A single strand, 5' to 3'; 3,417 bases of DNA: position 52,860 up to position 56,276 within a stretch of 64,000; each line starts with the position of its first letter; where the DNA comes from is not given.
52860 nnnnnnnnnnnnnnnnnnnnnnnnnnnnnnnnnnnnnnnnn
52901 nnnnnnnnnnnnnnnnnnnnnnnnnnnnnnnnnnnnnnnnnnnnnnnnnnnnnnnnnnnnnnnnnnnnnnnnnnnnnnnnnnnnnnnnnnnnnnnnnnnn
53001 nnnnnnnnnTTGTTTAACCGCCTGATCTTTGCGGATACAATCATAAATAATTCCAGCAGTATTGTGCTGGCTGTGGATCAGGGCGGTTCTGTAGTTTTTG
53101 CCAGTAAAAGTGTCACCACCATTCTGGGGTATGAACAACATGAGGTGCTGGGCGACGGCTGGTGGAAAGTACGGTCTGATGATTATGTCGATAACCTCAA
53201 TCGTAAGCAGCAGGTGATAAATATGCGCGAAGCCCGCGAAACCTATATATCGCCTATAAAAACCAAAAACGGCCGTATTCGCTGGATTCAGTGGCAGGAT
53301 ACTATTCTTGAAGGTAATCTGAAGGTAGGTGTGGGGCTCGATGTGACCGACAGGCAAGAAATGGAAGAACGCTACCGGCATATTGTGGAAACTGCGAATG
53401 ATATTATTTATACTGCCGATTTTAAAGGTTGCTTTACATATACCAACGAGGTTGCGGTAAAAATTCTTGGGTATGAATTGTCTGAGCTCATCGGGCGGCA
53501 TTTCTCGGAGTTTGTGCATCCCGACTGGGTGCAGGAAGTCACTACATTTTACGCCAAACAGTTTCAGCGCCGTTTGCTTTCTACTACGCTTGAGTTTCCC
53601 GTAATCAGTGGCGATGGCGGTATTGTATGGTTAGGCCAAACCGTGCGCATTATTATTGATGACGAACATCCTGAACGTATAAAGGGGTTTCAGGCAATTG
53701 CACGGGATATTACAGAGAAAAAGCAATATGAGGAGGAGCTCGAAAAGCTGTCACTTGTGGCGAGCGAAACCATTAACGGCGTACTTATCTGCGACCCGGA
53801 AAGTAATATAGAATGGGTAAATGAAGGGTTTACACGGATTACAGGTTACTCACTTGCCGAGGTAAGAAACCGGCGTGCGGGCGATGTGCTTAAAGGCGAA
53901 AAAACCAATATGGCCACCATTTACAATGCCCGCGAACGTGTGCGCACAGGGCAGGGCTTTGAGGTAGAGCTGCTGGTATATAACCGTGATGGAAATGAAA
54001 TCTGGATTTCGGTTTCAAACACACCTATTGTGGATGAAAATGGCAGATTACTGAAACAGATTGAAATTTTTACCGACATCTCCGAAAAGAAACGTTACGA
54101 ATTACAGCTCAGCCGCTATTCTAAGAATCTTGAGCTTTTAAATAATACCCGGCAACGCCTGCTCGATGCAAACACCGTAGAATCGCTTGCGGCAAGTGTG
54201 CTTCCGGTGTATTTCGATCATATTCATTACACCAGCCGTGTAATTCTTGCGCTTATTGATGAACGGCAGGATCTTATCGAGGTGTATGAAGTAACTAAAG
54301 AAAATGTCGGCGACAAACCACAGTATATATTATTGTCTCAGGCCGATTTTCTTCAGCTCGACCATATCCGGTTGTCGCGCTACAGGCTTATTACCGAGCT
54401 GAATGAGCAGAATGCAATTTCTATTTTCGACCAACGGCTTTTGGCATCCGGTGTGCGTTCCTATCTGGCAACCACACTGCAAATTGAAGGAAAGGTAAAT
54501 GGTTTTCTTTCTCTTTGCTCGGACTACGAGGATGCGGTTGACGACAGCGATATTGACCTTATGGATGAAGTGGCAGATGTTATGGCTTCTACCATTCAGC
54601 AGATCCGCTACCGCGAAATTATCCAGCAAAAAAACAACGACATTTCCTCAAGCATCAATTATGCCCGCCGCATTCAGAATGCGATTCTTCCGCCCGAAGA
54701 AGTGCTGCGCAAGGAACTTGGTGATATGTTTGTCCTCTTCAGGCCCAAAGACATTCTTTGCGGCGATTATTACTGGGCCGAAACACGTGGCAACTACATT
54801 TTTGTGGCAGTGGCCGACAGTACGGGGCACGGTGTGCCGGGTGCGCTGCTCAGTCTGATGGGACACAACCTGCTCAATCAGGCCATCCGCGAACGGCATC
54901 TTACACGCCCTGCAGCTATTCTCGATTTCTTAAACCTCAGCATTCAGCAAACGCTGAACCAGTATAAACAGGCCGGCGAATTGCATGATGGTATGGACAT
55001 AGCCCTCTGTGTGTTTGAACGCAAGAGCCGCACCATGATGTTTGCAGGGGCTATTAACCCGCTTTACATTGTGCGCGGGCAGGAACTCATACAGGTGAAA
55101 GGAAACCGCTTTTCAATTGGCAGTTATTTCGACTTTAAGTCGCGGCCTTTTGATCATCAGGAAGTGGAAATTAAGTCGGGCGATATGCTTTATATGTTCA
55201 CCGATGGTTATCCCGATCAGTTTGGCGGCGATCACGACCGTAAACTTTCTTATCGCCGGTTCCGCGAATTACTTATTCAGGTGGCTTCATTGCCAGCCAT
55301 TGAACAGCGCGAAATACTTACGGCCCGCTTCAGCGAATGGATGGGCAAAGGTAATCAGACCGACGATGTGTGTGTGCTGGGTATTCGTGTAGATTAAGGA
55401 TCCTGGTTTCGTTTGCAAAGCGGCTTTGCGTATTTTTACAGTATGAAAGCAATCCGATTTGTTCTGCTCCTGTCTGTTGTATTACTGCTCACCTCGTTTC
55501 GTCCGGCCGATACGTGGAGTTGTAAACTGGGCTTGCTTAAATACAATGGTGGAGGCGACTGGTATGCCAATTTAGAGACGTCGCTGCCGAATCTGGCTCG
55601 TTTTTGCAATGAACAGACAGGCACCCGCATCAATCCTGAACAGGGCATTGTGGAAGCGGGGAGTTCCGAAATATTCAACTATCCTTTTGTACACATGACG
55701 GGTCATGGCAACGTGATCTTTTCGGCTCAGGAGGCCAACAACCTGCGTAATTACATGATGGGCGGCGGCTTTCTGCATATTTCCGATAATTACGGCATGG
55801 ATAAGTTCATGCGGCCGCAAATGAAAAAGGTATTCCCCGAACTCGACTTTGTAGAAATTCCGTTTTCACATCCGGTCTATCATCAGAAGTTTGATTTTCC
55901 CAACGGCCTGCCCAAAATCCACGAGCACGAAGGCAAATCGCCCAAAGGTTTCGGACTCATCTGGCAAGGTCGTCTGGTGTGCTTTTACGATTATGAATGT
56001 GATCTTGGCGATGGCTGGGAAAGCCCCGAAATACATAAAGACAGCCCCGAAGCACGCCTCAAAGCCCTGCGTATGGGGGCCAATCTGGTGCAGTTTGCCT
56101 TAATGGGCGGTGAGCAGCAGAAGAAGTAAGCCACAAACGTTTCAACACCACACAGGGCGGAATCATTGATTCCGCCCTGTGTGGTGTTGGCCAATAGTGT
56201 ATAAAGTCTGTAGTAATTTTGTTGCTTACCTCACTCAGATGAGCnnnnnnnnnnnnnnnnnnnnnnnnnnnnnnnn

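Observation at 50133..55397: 1754-aa periplasmic propeller sensor wired to a PP2C/SpoIIE phosphatase instead of a histidine kinase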

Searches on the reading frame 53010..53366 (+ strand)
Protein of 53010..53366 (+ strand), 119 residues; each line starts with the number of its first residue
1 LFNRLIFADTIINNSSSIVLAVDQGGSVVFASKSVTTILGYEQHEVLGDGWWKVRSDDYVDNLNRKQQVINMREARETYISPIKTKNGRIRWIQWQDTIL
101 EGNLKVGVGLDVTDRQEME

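Call 77: search_protein_families(library=pfam, proteins=[window:53010-53366:+], max_evalue=0.1)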
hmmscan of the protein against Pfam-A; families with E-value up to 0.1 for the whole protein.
window:53010-53366:+ (119 aa): 5 families
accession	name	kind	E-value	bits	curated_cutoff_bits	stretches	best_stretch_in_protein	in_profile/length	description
PF00989.32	PAS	-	3.6e-07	30.6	22.6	1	9-94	4-90/113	PAS fold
PF08447.18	PAS_3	-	7.9e-07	29.7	25.6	1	29-100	2-75/89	PAS fold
PF13426.13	PAS_9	-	6.3e-05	23.6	27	1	17-113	3-102/103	PAS domain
PF08448.16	PAS_4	-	0.00022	21.8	23.1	1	13-116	2-109/110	PAS fold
PF13188.13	PAS_8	-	0.00022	21.4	21.8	1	10-64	5-54/65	PAS domain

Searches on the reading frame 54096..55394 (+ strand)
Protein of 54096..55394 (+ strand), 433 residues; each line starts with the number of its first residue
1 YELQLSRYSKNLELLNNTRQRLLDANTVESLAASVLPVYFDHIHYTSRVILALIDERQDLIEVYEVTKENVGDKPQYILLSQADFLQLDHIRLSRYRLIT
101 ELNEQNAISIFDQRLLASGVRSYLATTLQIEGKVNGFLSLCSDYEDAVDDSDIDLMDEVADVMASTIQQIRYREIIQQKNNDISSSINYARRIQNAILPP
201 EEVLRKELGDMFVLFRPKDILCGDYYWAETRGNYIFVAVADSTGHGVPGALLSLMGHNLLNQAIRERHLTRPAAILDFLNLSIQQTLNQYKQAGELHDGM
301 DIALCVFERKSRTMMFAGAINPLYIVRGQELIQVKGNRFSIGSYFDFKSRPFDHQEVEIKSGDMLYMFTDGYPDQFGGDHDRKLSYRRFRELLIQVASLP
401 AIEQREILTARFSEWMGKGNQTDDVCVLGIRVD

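Call 35: search_solved_structures(query=A2, max_evalue=0.001, show_alignments=2)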
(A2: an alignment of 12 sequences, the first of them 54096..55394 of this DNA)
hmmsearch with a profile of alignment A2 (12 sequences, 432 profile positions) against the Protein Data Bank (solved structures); distinct sequences matched with E-value up to 0.001: 4.
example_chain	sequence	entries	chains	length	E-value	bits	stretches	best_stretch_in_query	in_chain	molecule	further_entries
6k4e_A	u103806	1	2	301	4.7e-46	160.9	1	178-430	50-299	Putative serine phosphatase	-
3o5y_A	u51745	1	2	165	8.5e-05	24.9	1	25-178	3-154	Sensor protein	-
6ozb_A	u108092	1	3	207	0.00069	21.9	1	113-170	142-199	Two-component sensor histidine kinase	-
6oza_A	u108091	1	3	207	0.00069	21.9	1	113-170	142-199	Two-component sensor histidine kinase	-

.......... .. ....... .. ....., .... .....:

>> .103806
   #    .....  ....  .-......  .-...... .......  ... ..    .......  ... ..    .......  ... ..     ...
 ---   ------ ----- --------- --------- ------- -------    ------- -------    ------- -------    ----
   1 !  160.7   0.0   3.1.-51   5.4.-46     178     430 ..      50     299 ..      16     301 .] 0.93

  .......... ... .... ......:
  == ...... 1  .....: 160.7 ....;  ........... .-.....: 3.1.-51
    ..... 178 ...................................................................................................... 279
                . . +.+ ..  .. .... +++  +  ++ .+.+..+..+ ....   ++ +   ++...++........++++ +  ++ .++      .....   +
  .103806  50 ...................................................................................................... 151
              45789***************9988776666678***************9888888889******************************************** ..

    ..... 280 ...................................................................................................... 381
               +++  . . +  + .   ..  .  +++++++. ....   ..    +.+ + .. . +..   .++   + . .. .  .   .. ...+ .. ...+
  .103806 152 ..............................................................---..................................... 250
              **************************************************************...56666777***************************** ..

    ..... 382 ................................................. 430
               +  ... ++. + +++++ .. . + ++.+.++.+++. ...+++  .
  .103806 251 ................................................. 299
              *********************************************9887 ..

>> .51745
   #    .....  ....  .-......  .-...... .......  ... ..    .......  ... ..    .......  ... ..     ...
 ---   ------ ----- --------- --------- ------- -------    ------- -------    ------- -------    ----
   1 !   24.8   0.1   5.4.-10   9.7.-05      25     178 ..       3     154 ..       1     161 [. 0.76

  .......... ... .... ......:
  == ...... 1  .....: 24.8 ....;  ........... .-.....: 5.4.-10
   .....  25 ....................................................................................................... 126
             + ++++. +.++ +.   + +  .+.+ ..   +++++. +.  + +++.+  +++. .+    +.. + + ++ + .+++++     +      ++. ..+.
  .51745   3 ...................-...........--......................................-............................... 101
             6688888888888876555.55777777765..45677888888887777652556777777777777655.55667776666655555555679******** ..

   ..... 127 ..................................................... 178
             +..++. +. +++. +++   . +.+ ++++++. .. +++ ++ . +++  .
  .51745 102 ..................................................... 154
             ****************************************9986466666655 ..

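Call 39: predict_structure(alignment_id=A2)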
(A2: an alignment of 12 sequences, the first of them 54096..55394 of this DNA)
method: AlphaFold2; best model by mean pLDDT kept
length: 433 residues; sequences in the alignment: 12
mean_pLDDT: 82.1   pTM: 0.61
mean pLDDT of the five models: 82.1, 80.9, 80.1, 76.3, 73.6
residues with pLDDT >= 90: 125; 70-90: 238; 50-70: 68; < 50: 2
segments of 3 or more residues with pLDDT < 50: none
pLDDT, mean of each block of 10 residues (from residue 1): 65 77 81 89 86 87 90 87 73 78 79 87 87 84 86 79 81 65 67 81 88 86 88 93 71 87 91 92 72 61 92 90 93 88 64 90 91 61 70 93 92 78 88 90
secondary structure, 60 per line:
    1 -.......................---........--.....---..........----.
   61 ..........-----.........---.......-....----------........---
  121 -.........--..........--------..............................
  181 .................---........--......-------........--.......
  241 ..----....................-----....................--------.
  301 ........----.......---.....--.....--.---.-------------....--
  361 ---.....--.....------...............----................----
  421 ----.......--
elements in order: H2-24 H28-35 H38-42 E46-55 E60-67 E76-81 H88-94 E96-99 H110-117 E122-130 E133-142 H151-197 H201-208 E211-216 E224-231 E234-242 H247-266 H272-291 E300-308 E313-319 E323-327 E330-334 E355-358 E364-368 H371-375 H382-396 H401-416 E425-431

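Call 41: fold_search(model_id=the predicted structure, library=pdb)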
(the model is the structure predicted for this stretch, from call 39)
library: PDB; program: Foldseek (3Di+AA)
matches with E <= 10: 1138; with E <= 0.001: 407
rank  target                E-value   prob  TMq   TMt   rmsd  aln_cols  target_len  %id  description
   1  6k4e_B                9.5e-22  1.00  0.52  0.90   2.5       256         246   34  SiaA-PP2C domain of Pseudomonas aeruginosa (released 2019-06-26)
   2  6k4e_A                1.8e-20  1.00  0.51  0.87   3.0       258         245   33  SiaA-PP2C domain of Pseudomonas aeruginosa (released 2019-06-26)
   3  3eq2_A                6.3e-12  1.00  0.42  0.48   6.1       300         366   16  Structure of Hexagonal Crystal form of Pseudomonas aeruginosa RssB (released 2009-10-20)
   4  3f7a_A                1.2e-11  1.00  0.44  0.50   7.6       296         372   16  Structure of Orthorhombic crystal form of Pseudomonas aeruginosa RssB (released 2009-11-24)
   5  3f7a_B                1.9e-11  1.00  0.44  0.50   7.3       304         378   15  Structure of Orthorhombic crystal form of Pseudomonas aeruginosa RssB (released 2009-11-24)
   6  3eq2_B                2.8e-11  1.00  0.42  0.47   6.1       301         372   16  Structure of Hexagonal Crystal form of Pseudomonas aeruginosa RssB (released 2009-10-20)
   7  3f79_D                7.3e-11  1.00  0.45  0.80   3.5       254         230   16  Structure of pseudo-centered cell crystal form of the C-terminal phosphatase domain of P. aeruginosa RssB (released 2009-11-24)
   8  3f79_C                1.1e-10  1.00  0.44  0.80   3.3       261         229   15  Structure of pseudo-centered cell crystal form of the C-terminal phosphatase domain of P. aeruginosa RssB (released 2009-11-24)
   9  3es2_A                1.9e-10  1.00  0.45  0.81   3.4       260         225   15  Structure of the C-terminal phosphatase domain of P. aeruginonsa RssB (released 2009-10-20)
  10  5ucg_B                1.9e-10  1.00  0.42  0.53  27.6       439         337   12  Structure of the PP2C Phosphatase Domain and a Fragment of the Regulatory Domain of the Cell Fate Determinant SpoIIE f (released 2017-05-31)
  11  3f79_B                2.4e-10  1.00  0.45  0.79   3.9       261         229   16  Structure of pseudo-centered cell crystal form of the C-terminal phosphatase domain of P. aeruginosa RssB (released 2009-11-24)
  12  5mqh                  4.2e-10  1.00  0.34  0.58   5.8       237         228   18  Structure of the Phosphatase Domain of the Cell Fate Determinant SpoIIE from Bacillus subtilis in a crystal form without (released 2017-05-31)
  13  3ke6_A                5.2e-10  1.00  0.41  0.50   3.6       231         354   18  The crystal structure of the RsbU and RsbW domains of Rv1364c from Mycobacterium tuberculosis (released 2010-11-10)
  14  5ucg_A                5.2e-10  1.00  0.41  0.51  28.0       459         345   12  Structure of the PP2C Phosphatase Domain and a Fragment of the Regulatory Domain of the Cell Fate Determinant SpoIIE f (released 2017-05-31)
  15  3f79_E                6.5e-10  1.00  0.43  0.75   3.8       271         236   16  Structure of pseudo-centered cell crystal form of the C-terminal phosphatase domain of P. aeruginosa RssB (released 2009-11-24)
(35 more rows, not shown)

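Call 46: find_related_loci(query=A2, collection=genome_contigs, flank=10000)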
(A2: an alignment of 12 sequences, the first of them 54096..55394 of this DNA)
Query A2 (433 aa) in genome_contigs; peptide patterns used: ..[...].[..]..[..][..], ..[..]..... (x = any residue, [..] = any of these).
377 stretches matched a pattern; 327 encode a relative of the query (tblastn E <= 1e-3); the best 80 are kept; 79 distinct loci.
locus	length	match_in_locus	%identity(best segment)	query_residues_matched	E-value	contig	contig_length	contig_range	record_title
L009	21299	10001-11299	89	1-433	0e+0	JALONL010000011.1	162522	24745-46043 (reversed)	MAG: Bacteroidia bacterium isolate Prado076 scaffold_30, whole genome shotgun sequence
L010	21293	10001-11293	73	1-432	0e+0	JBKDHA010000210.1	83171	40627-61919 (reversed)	MAG: Bacteroidota bacterium isolate samp_2115_semibin_49 samp_2115_2138600, whole genome shotgun sequence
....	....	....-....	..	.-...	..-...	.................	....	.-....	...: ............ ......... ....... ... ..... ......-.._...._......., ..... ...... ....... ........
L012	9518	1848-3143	54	1-432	1e-155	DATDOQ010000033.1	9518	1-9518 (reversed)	MAG TPA_asm: Bacteroidia bacterium isolate SMAG_U7898 k141_1589315, whole genome shotgun sequence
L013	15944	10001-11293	54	1-432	2e-152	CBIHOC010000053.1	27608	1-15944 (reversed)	MAG TPA_asm: uncultured Chryseobacterium sp. isolate SRR18156182_binner12_Refined_23 genome assembly, contig: ERZ2733683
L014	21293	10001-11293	52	1-432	5e-152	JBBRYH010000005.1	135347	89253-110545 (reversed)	MAG: Bacteroidia bacterium isolate La5_metabat2.035 La5_metabat2.035_K_3020779_L_135347_cov_14.7058, whole genome shotgu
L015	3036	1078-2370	53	1-432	1e-159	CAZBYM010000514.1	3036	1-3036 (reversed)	MAG TPA_asm: uncultured Chryseobacterium sp. isolate binchicken_co248_158 genome assembly, contig: NODE_72615_length_303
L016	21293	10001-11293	54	1-432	2e-151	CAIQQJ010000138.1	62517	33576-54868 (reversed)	MAG: uncultured Flavobacteriales bacterium isolate Kiruna3_bin-3741 genome assembly, contig: bin-3741:138/181, whole gen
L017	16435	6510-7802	53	1-432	2e-150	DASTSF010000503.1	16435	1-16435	MAG TPA_asm: Bacteroidia bacterium isolate SMAG_U2273 k141_1971761, whole genome shotgun sequence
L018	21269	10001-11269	52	1-424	4e-148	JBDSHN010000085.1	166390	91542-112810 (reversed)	MAG: Bacteroidia bacterium isolate cluster1_bin.277 k127_11557773, whole genome shotgun sequence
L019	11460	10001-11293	51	1-432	1e-147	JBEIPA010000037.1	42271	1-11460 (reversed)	MAG: Flavobacteriales bacterium isolate Sample-106-S6-bin-32 Sample_106_S6-bin_32-k141_1949007, whole genome shotgun seq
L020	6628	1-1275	52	8-433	6e-147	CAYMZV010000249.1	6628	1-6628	MAG TPA_asm: uncultured Chryseobacterium sp. isolate binchicken_co50_371 genome assembly, contig: NODE_16214_length_6628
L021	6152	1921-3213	50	1-432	2e-146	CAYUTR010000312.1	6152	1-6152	MAG TPA_asm: uncultured Chryseobacterium sp. isolate SRP136066_co1_95 genome assembly, contig: NODE_21211_length_6152_co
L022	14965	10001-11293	52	1-432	4e-145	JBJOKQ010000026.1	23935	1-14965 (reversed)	MAG: Bacteroidota bacterium isolate sycamorecreek_2019_sw_WHONDRS-S19S_0028_A_bin.11 scaffold_0000330, whole genome shot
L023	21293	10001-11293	51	1-432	3e-142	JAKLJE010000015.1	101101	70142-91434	MAG: Bacteroidia bacterium isolate MAG.246 MAG.246-NODE_15_length_101101_cov_5.380622, whole genome shotgun sequence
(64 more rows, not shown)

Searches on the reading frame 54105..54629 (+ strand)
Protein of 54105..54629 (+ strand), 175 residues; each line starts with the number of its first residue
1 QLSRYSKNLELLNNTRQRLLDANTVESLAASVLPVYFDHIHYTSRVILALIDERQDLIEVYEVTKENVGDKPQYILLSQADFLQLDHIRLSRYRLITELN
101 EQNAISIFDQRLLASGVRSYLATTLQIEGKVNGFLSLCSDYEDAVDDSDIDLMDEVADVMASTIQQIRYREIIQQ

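Call 77: search_protein_families(library=pfam, proteins=[window:54105-54629:+], max_evalue=0.1)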
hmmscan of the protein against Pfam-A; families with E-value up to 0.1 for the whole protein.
window:54105-54629:+ (175 aa): 3 families
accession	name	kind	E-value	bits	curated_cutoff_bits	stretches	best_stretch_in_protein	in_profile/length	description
PF13185.12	GAF_2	-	7.6e-05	23.4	28.6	1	47-165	24-136/136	GAF domain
PF01590.32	GAF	-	0.00013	23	22.4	1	102-164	62-133/133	GAF domain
PF13492.12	GAF_3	-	0.00085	20.2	27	1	114-165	77-128/129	GAF domain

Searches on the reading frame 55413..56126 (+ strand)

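Call 6: search_protein_families(library=pfam, proteins=[window:55413-56126:+], max_evalue=0.001)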
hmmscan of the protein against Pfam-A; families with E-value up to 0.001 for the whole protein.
window:55413-56126:+ (238 aa): 1 family
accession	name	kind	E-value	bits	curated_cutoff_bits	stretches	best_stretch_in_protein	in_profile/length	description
PF13709.12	DUF4159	-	7.8e-69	231.7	25.9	1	39-230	2-202/202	Domain of unknown function (DUF4159)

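Call 7: search_protein_families(library=ncbifam, proteins=[window:55413-56126:+], max_evalue=0.001)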
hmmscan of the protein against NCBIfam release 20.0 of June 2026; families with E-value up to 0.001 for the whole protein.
window:55413-56126:+ (238 aa): 0 families
